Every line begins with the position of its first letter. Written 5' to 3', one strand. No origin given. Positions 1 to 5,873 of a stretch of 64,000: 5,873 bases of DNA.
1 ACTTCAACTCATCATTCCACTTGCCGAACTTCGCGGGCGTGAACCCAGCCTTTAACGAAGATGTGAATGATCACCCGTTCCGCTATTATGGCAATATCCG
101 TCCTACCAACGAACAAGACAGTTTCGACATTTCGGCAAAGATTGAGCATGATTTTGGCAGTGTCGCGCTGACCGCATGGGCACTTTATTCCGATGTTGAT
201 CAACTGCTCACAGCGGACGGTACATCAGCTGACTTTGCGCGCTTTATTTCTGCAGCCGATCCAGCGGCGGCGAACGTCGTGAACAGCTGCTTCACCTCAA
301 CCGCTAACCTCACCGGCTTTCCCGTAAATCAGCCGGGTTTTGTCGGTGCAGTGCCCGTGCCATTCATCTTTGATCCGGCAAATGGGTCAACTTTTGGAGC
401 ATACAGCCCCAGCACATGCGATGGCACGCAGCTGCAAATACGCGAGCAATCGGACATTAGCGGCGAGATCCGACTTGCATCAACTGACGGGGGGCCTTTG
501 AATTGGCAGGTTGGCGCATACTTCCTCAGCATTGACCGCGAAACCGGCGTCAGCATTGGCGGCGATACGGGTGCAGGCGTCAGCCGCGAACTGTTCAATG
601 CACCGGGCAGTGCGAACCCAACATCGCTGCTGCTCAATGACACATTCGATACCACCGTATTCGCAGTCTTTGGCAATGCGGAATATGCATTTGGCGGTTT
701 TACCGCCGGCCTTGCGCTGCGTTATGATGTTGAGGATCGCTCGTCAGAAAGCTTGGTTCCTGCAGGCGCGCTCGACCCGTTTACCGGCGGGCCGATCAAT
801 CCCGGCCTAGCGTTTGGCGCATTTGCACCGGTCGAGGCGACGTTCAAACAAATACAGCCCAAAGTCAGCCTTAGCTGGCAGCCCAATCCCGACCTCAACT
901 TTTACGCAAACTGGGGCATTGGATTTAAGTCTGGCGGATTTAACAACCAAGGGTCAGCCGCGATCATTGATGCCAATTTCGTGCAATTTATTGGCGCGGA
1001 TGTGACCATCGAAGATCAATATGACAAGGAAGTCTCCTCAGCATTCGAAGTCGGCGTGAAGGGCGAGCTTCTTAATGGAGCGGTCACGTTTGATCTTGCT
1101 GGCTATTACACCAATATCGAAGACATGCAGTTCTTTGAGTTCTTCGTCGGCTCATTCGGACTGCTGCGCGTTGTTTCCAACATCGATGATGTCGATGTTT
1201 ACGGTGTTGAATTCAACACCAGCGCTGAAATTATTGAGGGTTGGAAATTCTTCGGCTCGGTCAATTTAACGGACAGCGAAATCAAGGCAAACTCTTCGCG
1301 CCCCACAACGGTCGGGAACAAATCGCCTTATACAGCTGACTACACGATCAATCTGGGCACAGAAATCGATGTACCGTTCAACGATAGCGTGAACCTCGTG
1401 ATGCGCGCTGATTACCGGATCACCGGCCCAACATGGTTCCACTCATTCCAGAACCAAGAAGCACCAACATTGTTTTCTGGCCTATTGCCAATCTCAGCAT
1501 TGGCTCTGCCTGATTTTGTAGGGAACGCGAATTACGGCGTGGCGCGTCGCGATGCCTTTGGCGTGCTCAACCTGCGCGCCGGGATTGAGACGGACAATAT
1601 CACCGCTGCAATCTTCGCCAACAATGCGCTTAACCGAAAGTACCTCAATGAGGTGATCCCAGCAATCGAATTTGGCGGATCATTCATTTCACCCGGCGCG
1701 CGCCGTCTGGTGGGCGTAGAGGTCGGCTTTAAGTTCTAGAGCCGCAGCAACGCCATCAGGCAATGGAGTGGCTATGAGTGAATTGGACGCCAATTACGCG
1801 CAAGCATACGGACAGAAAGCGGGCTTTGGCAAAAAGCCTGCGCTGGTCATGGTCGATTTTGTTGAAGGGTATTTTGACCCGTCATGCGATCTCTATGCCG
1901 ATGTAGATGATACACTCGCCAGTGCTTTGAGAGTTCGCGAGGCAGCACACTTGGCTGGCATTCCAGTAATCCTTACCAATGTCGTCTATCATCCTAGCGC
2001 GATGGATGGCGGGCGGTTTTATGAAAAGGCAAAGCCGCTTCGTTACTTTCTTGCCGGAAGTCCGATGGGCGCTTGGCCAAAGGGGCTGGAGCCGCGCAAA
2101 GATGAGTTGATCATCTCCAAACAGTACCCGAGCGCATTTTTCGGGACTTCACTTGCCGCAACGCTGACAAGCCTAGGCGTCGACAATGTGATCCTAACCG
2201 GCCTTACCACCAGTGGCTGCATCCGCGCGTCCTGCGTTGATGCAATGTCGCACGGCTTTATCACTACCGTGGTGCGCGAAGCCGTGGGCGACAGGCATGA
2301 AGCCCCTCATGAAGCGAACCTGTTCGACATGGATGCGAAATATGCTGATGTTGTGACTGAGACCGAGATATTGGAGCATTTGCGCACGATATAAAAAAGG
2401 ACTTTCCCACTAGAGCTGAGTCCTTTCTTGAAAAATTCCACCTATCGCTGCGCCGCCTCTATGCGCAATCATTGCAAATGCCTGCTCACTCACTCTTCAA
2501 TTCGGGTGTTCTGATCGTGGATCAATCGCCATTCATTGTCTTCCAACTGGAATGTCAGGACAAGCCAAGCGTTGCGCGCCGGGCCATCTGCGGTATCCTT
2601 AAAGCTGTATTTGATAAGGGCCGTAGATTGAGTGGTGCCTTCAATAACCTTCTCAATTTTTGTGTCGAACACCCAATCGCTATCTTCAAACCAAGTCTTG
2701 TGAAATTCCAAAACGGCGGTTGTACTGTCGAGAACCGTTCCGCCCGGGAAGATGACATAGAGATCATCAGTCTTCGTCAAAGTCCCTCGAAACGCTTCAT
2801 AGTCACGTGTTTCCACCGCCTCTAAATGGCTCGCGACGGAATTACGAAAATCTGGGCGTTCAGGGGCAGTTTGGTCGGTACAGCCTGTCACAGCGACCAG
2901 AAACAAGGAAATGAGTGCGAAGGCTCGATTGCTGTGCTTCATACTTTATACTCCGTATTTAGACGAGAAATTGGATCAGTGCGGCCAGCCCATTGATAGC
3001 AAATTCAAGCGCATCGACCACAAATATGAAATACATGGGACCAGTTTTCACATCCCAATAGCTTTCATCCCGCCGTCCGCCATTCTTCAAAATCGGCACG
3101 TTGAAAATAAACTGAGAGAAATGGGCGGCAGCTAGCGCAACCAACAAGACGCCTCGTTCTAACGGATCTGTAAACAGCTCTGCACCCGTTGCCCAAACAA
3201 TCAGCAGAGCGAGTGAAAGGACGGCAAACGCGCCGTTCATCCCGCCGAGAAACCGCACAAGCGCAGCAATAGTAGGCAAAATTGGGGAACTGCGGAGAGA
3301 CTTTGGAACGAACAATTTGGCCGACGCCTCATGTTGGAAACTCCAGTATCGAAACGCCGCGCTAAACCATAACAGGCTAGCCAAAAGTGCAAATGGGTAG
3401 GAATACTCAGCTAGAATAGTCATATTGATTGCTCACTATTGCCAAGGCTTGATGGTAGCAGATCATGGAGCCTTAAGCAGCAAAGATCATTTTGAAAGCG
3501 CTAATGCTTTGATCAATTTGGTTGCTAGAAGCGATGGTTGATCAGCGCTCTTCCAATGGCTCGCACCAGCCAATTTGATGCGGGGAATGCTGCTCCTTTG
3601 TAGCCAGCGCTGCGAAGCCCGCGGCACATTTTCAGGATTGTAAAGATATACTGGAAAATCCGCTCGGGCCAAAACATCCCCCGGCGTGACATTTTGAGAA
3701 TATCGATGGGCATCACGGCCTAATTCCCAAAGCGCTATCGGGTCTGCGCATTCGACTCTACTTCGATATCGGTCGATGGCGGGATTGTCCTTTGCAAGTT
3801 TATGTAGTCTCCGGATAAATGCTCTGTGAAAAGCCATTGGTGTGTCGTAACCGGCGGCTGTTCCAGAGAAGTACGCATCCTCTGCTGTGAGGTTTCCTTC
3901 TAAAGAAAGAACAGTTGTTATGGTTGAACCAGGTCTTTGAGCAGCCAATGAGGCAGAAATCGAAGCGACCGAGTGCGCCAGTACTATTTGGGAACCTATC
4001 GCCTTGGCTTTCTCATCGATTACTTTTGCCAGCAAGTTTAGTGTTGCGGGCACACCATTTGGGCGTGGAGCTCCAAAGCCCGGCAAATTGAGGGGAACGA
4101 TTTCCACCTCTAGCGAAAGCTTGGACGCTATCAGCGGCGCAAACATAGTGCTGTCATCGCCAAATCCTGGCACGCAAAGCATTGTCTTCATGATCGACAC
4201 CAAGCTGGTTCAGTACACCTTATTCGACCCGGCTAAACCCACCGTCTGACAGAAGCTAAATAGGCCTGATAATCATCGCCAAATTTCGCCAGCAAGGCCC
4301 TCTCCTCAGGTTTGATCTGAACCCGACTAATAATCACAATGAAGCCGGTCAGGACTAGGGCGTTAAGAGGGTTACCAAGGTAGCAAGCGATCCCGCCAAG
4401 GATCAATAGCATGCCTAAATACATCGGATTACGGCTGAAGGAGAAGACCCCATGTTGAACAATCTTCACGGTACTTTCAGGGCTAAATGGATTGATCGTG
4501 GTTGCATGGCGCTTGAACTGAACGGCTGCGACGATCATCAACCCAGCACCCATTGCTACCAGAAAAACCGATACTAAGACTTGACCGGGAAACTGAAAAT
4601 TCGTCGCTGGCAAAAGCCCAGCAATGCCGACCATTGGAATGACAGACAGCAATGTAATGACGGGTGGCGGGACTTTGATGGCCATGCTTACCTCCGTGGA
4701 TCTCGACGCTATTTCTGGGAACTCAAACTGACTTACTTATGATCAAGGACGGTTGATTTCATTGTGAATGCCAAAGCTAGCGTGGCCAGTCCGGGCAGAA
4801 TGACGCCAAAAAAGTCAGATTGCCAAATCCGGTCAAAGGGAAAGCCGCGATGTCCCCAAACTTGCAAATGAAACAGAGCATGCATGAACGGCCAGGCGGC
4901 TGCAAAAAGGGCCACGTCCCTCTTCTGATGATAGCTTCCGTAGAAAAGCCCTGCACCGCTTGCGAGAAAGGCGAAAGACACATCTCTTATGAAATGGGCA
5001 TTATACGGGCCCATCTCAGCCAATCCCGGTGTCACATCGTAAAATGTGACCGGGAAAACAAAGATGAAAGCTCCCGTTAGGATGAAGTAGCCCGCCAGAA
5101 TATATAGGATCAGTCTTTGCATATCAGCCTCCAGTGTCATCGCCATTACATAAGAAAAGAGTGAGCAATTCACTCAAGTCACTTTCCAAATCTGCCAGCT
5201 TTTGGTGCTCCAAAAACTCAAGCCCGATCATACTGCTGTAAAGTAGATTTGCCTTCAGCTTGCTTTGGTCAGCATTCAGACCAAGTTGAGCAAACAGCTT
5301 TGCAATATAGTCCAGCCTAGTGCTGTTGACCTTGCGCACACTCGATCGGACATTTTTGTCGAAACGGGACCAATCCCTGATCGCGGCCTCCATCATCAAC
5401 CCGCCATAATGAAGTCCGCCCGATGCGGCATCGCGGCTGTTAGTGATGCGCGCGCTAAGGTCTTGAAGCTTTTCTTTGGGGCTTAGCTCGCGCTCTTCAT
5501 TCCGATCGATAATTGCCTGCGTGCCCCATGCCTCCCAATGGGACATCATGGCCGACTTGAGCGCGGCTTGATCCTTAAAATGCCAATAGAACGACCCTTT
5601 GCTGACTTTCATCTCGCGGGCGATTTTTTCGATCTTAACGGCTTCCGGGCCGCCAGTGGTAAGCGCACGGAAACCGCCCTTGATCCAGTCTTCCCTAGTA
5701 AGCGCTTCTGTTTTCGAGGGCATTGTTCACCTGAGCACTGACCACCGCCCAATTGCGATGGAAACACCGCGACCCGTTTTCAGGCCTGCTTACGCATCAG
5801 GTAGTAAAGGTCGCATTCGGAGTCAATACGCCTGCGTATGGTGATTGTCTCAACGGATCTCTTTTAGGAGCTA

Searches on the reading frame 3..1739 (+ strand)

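Call 14: search_protein_families(library=pfam, proteins=[window:3-1739:+])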
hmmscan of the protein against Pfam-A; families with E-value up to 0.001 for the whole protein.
window:3-1739:+ (578 aa): 2 families
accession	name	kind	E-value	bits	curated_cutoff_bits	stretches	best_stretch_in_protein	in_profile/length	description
PF00593.30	TonB_dep_Rec_b-barrel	-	6.2e-31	109.1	27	1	20-541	42-435/436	TonB dependent receptor-like, beta-barrel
PF14905.12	OMP_b-brl_3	-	0.0001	21.9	27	1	344-457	217-328/408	Outer membrane protein beta-barrel family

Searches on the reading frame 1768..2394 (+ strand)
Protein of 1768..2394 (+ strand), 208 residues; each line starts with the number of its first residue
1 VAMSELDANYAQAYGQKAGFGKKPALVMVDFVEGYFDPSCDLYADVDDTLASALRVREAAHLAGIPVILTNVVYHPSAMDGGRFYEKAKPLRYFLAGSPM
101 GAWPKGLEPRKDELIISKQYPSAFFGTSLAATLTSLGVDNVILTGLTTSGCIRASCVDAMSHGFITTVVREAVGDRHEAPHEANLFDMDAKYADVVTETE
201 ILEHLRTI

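Call 14: search_protein_families(library=pfam, proteins=[window:1768-2394:+])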
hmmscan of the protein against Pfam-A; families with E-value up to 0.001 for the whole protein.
window:1768-2394:+ (208 aa): 1 family
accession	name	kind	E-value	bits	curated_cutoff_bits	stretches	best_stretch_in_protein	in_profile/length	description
PF00857.26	Isochorismatase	-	2.5e-33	116.1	27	1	25-198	2-173/175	Isochorismatase domain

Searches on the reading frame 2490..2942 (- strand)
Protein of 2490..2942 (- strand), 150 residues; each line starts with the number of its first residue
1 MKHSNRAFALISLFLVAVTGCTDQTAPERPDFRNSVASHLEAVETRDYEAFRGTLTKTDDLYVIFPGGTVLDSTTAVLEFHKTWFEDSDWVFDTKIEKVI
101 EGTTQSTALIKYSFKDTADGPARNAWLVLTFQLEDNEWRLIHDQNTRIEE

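Call 14: search_protein_families(library=pfam, proteins=[window:2490-2942:-])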
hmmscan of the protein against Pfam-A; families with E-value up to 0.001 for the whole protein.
window:2490-2942:- (150 aa): 2 families
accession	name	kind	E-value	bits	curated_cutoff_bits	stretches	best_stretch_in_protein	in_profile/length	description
PF14534.12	DUF4440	-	2e-06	28.6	25.2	1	38-140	7-107/107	Domain of unknown function (DUF4440)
PF13474.12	SnoaL_3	-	4.1e-06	27.6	22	1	38-143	7-114/121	SnoaL-like domain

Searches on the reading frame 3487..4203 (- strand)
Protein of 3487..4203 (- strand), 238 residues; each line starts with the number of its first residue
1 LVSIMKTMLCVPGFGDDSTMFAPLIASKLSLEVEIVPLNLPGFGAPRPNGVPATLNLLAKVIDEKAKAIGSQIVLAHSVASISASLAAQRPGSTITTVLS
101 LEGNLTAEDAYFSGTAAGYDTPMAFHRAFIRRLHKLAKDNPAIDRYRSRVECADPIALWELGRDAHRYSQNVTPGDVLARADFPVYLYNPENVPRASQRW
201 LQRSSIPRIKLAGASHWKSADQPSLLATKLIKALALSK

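Call 14: search_protein_families(library=pfam, proteins=[window:3487-4203:-])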
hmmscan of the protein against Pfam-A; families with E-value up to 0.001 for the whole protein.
window:3487-4203:- (238 aa): 1 family
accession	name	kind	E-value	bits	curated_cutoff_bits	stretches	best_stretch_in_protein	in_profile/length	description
PF12697.13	Abhydrolase_6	-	7.1e-10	40.3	26.3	1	9-223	2-211/217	Alpha/beta hydrolase family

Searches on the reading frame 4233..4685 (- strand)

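Call 14: search_protein_families(library=pfam, proteins=[window:4233-4685:-])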
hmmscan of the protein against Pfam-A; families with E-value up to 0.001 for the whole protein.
window:4233-4685:- (150 aa): 3 families
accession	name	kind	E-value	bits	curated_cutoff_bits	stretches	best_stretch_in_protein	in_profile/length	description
PF04191.18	PEMT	-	1.1e-12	48.8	25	1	36-136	3-103/105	Phospholipid methyltransferase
PF04140.19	ICMT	-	2.3e-05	25.2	24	1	46-132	8-94/95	Isoprenylcysteine carboxyl methyltransferase (ICMT) family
PF06966.17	DUF1295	-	0.00017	21.6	20.4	1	36-145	121-234/235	Protein of unknown function (DUF1295)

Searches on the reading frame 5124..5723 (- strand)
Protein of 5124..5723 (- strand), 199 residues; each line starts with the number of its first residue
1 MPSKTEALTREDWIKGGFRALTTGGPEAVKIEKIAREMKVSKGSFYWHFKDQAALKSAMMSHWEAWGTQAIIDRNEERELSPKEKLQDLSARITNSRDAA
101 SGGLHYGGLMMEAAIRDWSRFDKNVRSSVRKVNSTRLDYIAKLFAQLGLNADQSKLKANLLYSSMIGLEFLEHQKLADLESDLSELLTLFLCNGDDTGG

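Call 14: search_protein_families(library=pfam, proteins=[window:5124-5723:-])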
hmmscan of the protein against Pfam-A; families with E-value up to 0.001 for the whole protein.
window:5124-5723:- (199 aa): 1 family
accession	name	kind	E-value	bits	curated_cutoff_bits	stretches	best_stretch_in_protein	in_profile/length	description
PF00440.29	TetR_N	-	3.2e-09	36.9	24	1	15-55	3-43/47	Bacterial regulatory proteins, tetR family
